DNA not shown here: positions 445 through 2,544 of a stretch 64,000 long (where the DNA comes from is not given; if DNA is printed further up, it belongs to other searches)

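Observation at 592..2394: Nuclease-helicase fusion (PD-(D/E)xK plus UvrD-type SF1) as a candidate single-gene defence module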

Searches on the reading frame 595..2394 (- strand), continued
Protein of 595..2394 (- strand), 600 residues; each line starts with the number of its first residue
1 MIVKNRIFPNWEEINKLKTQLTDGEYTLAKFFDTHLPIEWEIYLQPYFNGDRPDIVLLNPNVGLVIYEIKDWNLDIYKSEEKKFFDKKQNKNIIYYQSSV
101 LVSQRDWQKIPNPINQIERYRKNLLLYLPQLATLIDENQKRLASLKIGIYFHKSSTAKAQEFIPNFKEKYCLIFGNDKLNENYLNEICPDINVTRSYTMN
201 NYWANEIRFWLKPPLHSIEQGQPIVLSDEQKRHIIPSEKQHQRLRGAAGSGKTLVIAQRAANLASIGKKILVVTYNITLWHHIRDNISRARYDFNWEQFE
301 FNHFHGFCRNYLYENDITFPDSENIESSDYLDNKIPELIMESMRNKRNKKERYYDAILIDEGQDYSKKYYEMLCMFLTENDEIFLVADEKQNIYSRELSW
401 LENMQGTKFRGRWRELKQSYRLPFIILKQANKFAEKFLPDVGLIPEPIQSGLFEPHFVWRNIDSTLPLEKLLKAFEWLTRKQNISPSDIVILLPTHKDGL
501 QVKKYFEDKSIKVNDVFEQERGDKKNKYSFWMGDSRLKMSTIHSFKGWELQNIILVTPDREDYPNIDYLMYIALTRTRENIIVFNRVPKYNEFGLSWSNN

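Call 18: find_encoding_contigs(protein=P0001, flank=10000, max_places=3)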
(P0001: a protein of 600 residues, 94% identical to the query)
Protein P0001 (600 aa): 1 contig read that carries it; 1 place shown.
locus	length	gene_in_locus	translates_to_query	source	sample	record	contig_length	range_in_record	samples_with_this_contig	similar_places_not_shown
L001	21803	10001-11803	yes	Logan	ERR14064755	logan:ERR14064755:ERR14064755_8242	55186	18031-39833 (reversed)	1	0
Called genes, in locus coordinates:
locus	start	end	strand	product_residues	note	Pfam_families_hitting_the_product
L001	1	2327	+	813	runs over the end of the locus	PF12156:ATPase-cat_bd, PF08282:Hydrolase_3 (faint), PF00403:HMA, PF00122:E1-E2_ATPase, PF00702:Hydrolase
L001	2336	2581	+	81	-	PF03597:FixS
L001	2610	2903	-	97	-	PF00034:Cytochrom_C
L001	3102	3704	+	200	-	PF00005:ABC_tran, PF13304:AAA_21 (faint)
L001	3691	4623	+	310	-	PF00762:Ferrochelatase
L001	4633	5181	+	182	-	PF01871:AMMECR1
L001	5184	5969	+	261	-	PF01875:Memo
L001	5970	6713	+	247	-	PF02698:DUF218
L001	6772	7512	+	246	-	PF02463:SMC_N (weak), PF13555:AAA_29 (faint), PF00005:ABC_tran, PF13304:AAA_21 (weak)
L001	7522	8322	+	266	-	PF00950:ABC-3, PF01032:FecCD (weak)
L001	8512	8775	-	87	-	-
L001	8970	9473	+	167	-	-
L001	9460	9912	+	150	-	-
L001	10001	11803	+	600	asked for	PF08378:NERD (weak), PF04851:ResIII (weak), PF00580:UvrD-helicase (weak), PF01443:Viral_helicase1 (faint), PF13245:AAA_19, PF00580:UvrD-helicase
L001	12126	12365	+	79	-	PF01402:RHH_1 (faint)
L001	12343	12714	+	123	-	PF02452:PemK_toxin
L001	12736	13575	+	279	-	PF13509:S1_2, PF17783:WHD_CvfB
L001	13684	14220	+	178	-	PF00578:AhpC-TSA, PF08534:Redoxin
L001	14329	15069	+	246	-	-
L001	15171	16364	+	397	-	PF05940:NnrS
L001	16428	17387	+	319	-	PF00174:Oxidored_molyb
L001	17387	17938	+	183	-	PF01794:Ferric_reduct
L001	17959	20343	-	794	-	PF02743:dCache_1, PF22673:MCP-like_PDC_1 (weak), PF01966:HD (faint), PF13487:HD_5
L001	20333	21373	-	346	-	PF13531:SBP_bac_11, PF01547:SBP_bac_1, PF13416:SBP_bac_8, PF13343:SBP_bac_6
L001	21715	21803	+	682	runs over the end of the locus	PF00580:UvrD-helicase, PF13245:AAA_19, PF13361:UvrD_C, PF13538:UvrD_C_2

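Call 19: find_encoding_contigs(protein=P0002, flank=10000, max_places=4)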
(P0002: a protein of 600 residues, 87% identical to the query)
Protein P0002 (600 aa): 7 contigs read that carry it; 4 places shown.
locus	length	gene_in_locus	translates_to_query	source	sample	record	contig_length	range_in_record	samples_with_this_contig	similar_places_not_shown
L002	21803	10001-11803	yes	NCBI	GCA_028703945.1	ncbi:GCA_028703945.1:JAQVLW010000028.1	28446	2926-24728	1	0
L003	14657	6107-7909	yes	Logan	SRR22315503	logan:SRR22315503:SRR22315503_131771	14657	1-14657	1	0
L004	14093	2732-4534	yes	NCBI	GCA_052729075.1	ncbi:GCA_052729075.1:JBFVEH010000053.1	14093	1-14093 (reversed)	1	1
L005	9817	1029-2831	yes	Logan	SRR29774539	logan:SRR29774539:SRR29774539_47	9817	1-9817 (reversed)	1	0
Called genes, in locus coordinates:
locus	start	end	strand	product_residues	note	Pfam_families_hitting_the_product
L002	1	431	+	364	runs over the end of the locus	PF05573:NosL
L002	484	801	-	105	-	PF06865:Ppnp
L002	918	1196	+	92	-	-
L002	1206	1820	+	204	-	PF13114:RecO_N_2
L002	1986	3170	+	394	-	PF14659:Phage_int_SAM_3 (weak), PF00589:Phage_integrase (weak)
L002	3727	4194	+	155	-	PF00226:DnaJ (weak)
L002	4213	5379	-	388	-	-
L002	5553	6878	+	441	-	PF00145:DNA_methylase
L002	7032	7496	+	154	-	-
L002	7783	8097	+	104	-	-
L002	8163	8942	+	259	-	PF00091:Tubulin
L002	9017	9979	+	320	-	PF13280:WYL (weak), PF25583:WCX (weak)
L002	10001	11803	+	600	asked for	PF08378:NERD (weak), PF13604:AAA_30 (faint), PF00580:UvrD-helicase (weak), PF01443:Viral_helicase1 (faint), PF13245:AAA_19, PF00580:UvrD-helicase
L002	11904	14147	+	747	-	PF13606:Ank_3 (faint), PF13637:Ank_4 (faint), PF23745:ANK_LRRK2 (faint), PF12796:Ank_2, PF00023:Ank (weak), PF13857:Ank_5, PF22561:HisKin-conflict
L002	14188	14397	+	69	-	-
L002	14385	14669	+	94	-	PF05016:ParE_toxin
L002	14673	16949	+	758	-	PF22563:iREC, PF00072:Response_reg (weak)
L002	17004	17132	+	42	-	-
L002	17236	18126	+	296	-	-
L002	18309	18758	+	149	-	PF00436:SSB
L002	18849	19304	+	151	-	-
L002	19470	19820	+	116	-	-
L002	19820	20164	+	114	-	-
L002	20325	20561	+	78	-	-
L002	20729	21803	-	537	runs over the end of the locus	-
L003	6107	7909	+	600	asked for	PF08378:NERD (weak), PF13604:AAA_30 (faint), PF00580:UvrD-helicase (weak), PF01443:Viral_helicase1 (faint), PF13245:AAA_19, PF00580:UvrD-helicase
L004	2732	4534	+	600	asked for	PF08378:NERD (weak), PF13604:AAA_30 (faint), PF00580:UvrD-helicase (weak), PF01443:Viral_helicase1 (faint), PF13245:AAA_19, PF00580:UvrD-helicase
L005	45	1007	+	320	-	PF13280:WYL (weak), PF25583:WCX (weak)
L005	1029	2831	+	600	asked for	PF08378:NERD (weak), PF13604:AAA_30 (faint), PF00580:UvrD-helicase (weak), PF01443:Viral_helicase1 (faint), PF13245:AAA_19, PF00580:UvrD-helicase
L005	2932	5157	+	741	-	PF13606:Ank_3 (faint), PF13637:Ank_4 (faint), PF23745:ANK_LRRK2 (faint), PF12796:Ank_2, PF13857:Ank_5, PF00023:Ank (weak), PF22561:HisKin-conflict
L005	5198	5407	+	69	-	-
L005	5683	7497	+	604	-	PF22563:iREC, PF00072:Response_reg (weak)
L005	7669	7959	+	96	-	-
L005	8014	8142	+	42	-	-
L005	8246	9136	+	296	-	-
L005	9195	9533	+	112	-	PF00091:Tubulin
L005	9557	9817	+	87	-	?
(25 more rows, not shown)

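Call 23: find_related_loci(query=A1, collection=genome_contigs, flank=10000)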
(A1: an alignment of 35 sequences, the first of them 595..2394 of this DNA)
Query A1 (600 aa) in genome_contigs; peptide patterns used: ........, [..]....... (x = any residue, [..] = any of these).
600 stretches matched a pattern (row limit reached: there are more); 397 encode a relative of the query (tblastn E <= 1e-3); the best 80 are kept; 80 distinct loci.
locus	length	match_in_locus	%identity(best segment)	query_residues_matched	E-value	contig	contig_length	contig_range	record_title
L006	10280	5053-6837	61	6-597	0e+0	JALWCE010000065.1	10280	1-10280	MAG: Nitratiruptor sp. isolate T10_metabat2_scaf2bin.202 T10_NODE_2828_length_10280_cov_9.533832, whole genome shotgun s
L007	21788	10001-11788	43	1-597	2e-151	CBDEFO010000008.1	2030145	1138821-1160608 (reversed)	MAG: Candidatus Latescibacterota bacterium isolate a4066e80-b4ac-45ed-9db6-0889b3e81570 genome assembly, contig: contig_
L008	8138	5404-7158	44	3-596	3e-150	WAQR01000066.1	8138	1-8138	MAG: Candidatus Hydrothermarchaeota archaeon isolate S146_76_esom k151_262148, whole genome shotgun sequence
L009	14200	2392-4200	43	4-595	2e-146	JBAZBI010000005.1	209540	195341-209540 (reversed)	MAG: Ignavibacteriaceae bacterium isolate SO_2017_GW1_109 NODE_490_length_209540_cov_4.109812_OW334_2017, whole genome s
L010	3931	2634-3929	52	6-447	7e-148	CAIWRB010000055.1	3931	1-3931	MAG: uncultured Chloroflexi bacterium isolate LJ-3-65m_bin-0054 genome assembly, contig: bin-0054:055/470, whole genome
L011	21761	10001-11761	44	17-594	1e-141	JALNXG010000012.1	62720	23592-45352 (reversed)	MAG: Melioribacteraceae bacterium isolate SO_2016_LW3 bin 28 scaffold00677_LW162_2016, whole genome shotgun sequence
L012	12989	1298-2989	44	6-594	3e-141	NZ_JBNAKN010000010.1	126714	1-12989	MAG: Methanobacterium sp. isolate MBAC-AD2 2412700010, whole genome shotgun sequence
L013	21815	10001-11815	41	3-594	5e-141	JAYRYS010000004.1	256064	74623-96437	MAG: Flavobacterium sp. isolate EBPR_s431bin.9 NODE_65_length_256064_cov_3.409952, whole genome shotgun sequence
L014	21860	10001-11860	39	2-599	2e-140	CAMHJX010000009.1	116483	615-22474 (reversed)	MAG: uncultured Bacteroidales bacterium isolate SRR11784281_bin.64_metaWRAP_v1.3_MAG genome assembly, contig: ERZ1220335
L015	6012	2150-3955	43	6-594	3e-140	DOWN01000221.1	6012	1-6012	MAG TPA_asm: Bacteroidetes bacterium isolate UBA9002 contig_42259, whole genome shotgun sequence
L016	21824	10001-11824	40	6-594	8e-139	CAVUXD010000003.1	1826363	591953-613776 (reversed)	MAG: uncultured Bacteroidetes bacterium isolate MFD06435.bin.2.58 genome assembly, contig: contig_43456, whole genome sh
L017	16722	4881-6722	42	3-594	3e-138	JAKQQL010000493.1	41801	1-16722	MAG: Candidatus Cloacimonadota bacterium isolate USMO_maxbin.155 k141_453410, whole genome shotgun sequence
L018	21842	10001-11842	42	6-594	3e-138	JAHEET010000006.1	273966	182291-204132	MAG: Flavobacteriaceae bacterium isolate Ww290 NODE_22_length_273966_cov_14.830926, whole genome shotgun sequence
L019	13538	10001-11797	39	2-594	4e-137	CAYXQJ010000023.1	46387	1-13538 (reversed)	MAG TPA_asm: uncultured Hyphomicrobiales bacterium isolate SRP329715_co2_289 genome assembly, contig: NODE_1604_length_4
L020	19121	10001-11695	42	6-594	1e-136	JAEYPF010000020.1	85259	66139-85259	MAG: Methanobacteriota archaeon isolate OH_CBB_181 k127_2058302, whole genome shotgun sequence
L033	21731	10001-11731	37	6-585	2e-112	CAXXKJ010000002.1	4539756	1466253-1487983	MAG: bacterium isolate 130ea89d-4dea-436c-9ca1-374b83f7be77 genome assembly, contig: contig_2, whole genome shotgun sequ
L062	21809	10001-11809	30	6-586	1e-69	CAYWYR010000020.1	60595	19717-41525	MAG TPA_asm: uncultured Hyphomicrobiales bacterium isolate SRP063590_co1_58 genome assembly, contig: NODE_478_length_605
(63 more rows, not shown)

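Call 27: predict_structure(alignment_id=A1)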
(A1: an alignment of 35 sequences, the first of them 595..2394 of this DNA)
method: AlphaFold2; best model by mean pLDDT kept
length: 600 residues; sequences in the alignment: 35
mean_pLDDT: 89.2   pTM: 0.89
mean pLDDT of the five models: 89.2, 88.5, 86.6, 86.4, 84.0
residues with pLDDT >= 90: 369; 70-90: 204; 50-70: 23; < 50: 4
segments of 3 or more residues with pLDDT < 50: 1-3
pLDDT, mean of each block of 10 residues (from residue 1): 72 89 95 95 95 95 95 92 83 88 87 89 90 87 93 96 79 95 93 89 94 93 85 94 92 94 98 87 90 96 91 87 63 91 92 95 92 97 95 87 89 89 87 93 79 75 93 96 92 92 96 83 68 84 76 91 88 89 94 85
secondary structure, 60 per line:
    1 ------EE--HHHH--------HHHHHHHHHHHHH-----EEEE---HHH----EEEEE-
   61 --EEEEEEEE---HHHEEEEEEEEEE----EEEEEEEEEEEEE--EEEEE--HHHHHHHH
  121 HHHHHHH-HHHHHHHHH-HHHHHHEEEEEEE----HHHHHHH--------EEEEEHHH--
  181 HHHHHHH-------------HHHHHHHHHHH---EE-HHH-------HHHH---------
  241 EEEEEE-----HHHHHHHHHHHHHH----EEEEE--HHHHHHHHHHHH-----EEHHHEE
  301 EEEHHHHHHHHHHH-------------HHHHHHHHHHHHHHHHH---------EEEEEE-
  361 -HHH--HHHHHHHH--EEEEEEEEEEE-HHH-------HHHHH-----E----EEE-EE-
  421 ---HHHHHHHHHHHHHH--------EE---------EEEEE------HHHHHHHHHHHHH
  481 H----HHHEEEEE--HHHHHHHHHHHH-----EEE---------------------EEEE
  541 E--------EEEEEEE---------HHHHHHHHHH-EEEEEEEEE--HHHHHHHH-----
elements in order: H11-14 H23-35 E41-44 E55-59 E63-70 E77-86 E91-103 E106-110 H113-127 H129-137 H139-144 E145-151 H156-162 E171-175 H181-187 H201-211 H228-231 E241-246 H252-265 E270-274 H277-288 E299-303 H304-314 H328-344 E354-359 H367-374 E377-387 H399-403 E414-416 H424-437 E457-461 H468-481 E489-493 H496-507 E513-515 E537-541 E550-556 H566-575 E577-585 H588-595

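Call 30: fold_search(model_id=the predicted structure, library=pdb)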
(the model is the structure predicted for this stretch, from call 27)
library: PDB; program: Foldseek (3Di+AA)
matches with E <= 10: 1676; with E <= 0.001: 418
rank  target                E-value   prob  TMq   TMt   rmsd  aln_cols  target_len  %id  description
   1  7zel_A                2.0e-16  1.00  0.42  0.31  20.1       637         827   13  Human SLFN11 dimer apoenzyme (released 2022-09-28)
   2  7zep_A                3.9e-15  1.00  0.42  0.31  19.9       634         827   12  Human SLFN11 E209A dimer (released 2022-09-28)
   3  4c30_F                7.3e-15  1.00  0.48  0.45   7.0       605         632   12  Crystal structure of Deinococcus radiodurans UvrD in complex with DNA, form 2 (released 2013-10-30)
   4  2is6_B                1.2e-14  1.00  0.46  0.43   7.3       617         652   13  Crystal structure of UvrD-DNA-ADPMgF3 ternary complex (released 2007-01-09)
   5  4c30_A                3.2e-14  1.00  0.48  0.46   6.2       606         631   12  Crystal structure of Deinococcus radiodurans UvrD in complex with DNA, form 2 (released 2013-10-30)
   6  4c30_D                8.0e-14  1.00  0.45  0.42   9.3       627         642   13  Crystal structure of Deinococcus radiodurans UvrD in complex with DNA, form 2 (released 2013-10-30)
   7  2is4_B                8.5e-14  1.00  0.47  0.45   6.4       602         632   13  Crystal structure of UvrD-DNA-ADPNP ternary complex (released 2007-01-09)
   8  2is4_A                9.5e-14  1.00  0.47  0.43   7.0       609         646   13  Crystal structure of UvrD-DNA-ADPNP ternary complex (released 2007-01-09)
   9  2is1_A                1.7e-13  1.00  0.43  0.40   7.4       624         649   13  Crystal structure of UvrD-DNA-SO4 complex (released 2007-01-09)
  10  2is6_A                2.1e-13  1.00  0.45  0.42   8.0       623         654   12  Crystal structure of UvrD-DNA-ADPMgF3 ternary complex (released 2007-01-09)
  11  4c30_I                2.1e-13  1.00  0.44  0.42   7.7       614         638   13  Crystal structure of Deinococcus radiodurans UvrD in complex with DNA, form 2 (released 2013-10-30)
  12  9dci_A                2.5e-13  1.00  0.44  0.37   9.1       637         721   12  Mycobacterium tuberculosis UvrD1 dimer: apo compact conformation. (released 2025-03-19)
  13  1qhg                  2.5e-13  1.00  0.42  0.41   8.1       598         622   13  STRUCTURE OF DNA HELICASE MUTANT WITH ADPNP (released 1999-07-13)
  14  1uaa_B                4.7e-13  1.00  0.44  0.42  10.5       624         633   13  E. COLI REP HELICASE/DNA COMPLEX (released 1998-07-09)
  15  2is2_A                5.2e-13  1.00  0.42  0.40   8.0       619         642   13  Crystal structure of UvrD-DNA binary complex (released 2007-01-09)
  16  3lfu                  6.2e-13  1.00  0.42  0.40   8.2       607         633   12  Crystal Structure of E. coli UvrD (released 2011-02-02)
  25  2xzo_A                6.8e-12  1.00  0.39  0.38  21.1       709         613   12  Upf1 helicase - RNA complex (released 2011-03-30)
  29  2xzp                  1.6e-11  1.00  0.36  0.35  11.6       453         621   16  Upf1 helicase (released 2011-03-30)
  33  2xzl_A                3.0e-11  1.00  0.36  0.29  21.7       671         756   12  Upf1-RNA complex (released 2011-03-30)
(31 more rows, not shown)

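Call 31: find_encoding_contigs(protein=P0010, flank=10000, max_places=2)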
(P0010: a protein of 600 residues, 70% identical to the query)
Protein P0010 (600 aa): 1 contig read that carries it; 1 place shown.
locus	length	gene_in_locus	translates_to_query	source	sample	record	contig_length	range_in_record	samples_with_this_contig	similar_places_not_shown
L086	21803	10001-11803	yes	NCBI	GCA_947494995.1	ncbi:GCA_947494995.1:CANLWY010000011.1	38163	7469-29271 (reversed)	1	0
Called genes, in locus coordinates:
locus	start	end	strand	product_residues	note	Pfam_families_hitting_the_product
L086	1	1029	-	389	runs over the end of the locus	PF00155:Aminotran_1_2, PF01041:DegT_DnrJ_EryC1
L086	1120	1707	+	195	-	PF01863:YgjP-like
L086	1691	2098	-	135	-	-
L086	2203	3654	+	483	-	PF00890:FAD_binding_2, PF01266:DAO (weak), PF02910:Succ_DH_flav_C (faint)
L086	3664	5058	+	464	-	PF03600:CitMHS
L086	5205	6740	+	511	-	PF00117:GATase, PF07722:Peptidase_C26, PF02540:NAD_synthase (weak), PF00958:GMP_synt_C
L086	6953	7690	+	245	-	-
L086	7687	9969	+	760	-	PF00270:DEAD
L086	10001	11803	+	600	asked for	PF08378:NERD, PF04851:ResIII (weak), PF13604:AAA_30 (faint), PF25199:nSTAND_NTPase5 (faint), PF00580:UvrD-helicase (weak), PF01443:Viral_helicase1 (faint), PF13245:AAA_19, PF00580:UvrD-helicase (weak), +2 more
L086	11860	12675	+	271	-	PF08907:DUF1853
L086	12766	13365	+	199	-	PF00849:PseudoU_synth_2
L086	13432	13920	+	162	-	-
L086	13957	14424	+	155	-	-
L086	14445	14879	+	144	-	PF08818:DUF1801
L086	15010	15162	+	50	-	-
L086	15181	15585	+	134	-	PF04828:GFA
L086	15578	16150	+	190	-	PF00027:cNMP_binding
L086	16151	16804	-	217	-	PF09335:VTT_dom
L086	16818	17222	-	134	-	PF09912:DUF2141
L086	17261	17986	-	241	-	PF00106:adh_short, PF08659:KR (weak), PF13561:adh_short_C2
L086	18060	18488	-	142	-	PF08327:AHSA1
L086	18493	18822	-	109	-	PF01022:HTH_5, PF12840:HTH_20 (weak)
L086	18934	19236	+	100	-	-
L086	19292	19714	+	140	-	PF08327:AHSA1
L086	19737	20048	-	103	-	PF13826:Monooxy_af470-like (weak)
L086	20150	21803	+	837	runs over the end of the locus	PF00270:DEAD, PF04851:ResIII (weak), PF00271:Helicase_C, PF08482:HrpB_C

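Call 32: find_encoding_contigs(protein=P0032, flank=10000, max_places=2)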
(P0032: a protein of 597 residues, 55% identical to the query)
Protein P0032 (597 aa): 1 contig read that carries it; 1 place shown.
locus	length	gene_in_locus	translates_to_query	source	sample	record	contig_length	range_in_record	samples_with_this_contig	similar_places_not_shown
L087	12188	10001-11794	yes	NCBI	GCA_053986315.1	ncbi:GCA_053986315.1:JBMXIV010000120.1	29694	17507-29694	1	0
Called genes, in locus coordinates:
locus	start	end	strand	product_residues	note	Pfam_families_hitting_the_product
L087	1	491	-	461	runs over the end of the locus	PF03606:DcuC, PF03553:Na_H_antiporter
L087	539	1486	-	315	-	PF03328:HpcH_HpaI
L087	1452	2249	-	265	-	-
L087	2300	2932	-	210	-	PF21174:Glce_b_sandwich (weak)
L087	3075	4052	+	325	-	PF00445:Ribonuclease_T2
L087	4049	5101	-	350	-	PF18712:DUF5644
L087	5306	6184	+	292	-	PF01731:Arylesterase (faint)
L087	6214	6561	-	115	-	-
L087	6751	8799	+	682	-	PF02092:tRNA_synt_2f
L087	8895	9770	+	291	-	PF04055:Radical_SAM, PF13186:SPASM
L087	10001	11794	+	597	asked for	PF08378:NERD, PF00580:UvrD-helicase (weak), PF13245:AAA_19, PF01443:Viral_helicase1 (faint), PF09848:SLFN-g3_helicase (weak), PF13361:UvrD_C (faint)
